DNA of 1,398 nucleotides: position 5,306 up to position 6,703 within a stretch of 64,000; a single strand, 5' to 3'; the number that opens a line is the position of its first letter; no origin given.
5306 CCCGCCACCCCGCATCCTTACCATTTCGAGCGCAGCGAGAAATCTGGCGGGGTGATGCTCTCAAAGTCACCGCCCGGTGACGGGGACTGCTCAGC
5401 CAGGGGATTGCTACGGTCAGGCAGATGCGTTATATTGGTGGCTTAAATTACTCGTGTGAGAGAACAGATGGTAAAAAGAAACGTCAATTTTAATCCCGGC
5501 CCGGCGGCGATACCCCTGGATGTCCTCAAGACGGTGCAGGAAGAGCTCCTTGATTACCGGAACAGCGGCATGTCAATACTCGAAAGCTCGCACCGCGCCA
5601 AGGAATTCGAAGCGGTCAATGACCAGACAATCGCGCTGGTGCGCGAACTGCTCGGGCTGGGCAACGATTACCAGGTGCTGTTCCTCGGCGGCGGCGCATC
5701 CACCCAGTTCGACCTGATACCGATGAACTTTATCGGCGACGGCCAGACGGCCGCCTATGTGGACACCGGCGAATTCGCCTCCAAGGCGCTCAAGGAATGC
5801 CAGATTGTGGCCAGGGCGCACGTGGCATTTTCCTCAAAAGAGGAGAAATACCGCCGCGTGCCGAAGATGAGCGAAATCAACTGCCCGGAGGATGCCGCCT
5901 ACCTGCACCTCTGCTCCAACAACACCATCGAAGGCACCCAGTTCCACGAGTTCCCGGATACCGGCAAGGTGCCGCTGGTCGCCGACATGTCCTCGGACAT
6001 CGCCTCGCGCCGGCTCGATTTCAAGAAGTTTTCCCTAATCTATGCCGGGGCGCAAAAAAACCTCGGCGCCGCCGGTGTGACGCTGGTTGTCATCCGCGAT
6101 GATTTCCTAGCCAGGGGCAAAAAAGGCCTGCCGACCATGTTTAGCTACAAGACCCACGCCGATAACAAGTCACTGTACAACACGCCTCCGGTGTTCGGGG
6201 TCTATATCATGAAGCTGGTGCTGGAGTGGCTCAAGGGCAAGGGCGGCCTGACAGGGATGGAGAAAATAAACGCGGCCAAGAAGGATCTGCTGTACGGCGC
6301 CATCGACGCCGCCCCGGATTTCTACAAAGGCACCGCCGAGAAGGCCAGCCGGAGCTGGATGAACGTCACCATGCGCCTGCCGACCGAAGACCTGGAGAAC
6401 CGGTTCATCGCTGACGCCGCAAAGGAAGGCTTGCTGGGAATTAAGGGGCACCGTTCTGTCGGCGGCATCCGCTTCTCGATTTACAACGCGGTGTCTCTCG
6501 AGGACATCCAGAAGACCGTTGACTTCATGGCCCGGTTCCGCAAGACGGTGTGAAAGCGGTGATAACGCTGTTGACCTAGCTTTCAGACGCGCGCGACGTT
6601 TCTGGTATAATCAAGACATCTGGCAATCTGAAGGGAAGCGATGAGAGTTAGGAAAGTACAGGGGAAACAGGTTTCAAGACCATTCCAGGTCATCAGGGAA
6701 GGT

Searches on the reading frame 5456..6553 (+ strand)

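Call 19: search_protein_families(library=pfam, proteins=[window:5456-6553:+], max_evalue=0.00001)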
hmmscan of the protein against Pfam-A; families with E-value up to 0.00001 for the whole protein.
window:5456-6553:+ (365 aa): 1 family
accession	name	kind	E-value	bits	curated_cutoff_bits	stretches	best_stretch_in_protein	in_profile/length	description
PF00266.25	Aminotran_5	-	1.1e-36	127.1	21.5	1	11-353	3-370/371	Aminotransferase class-V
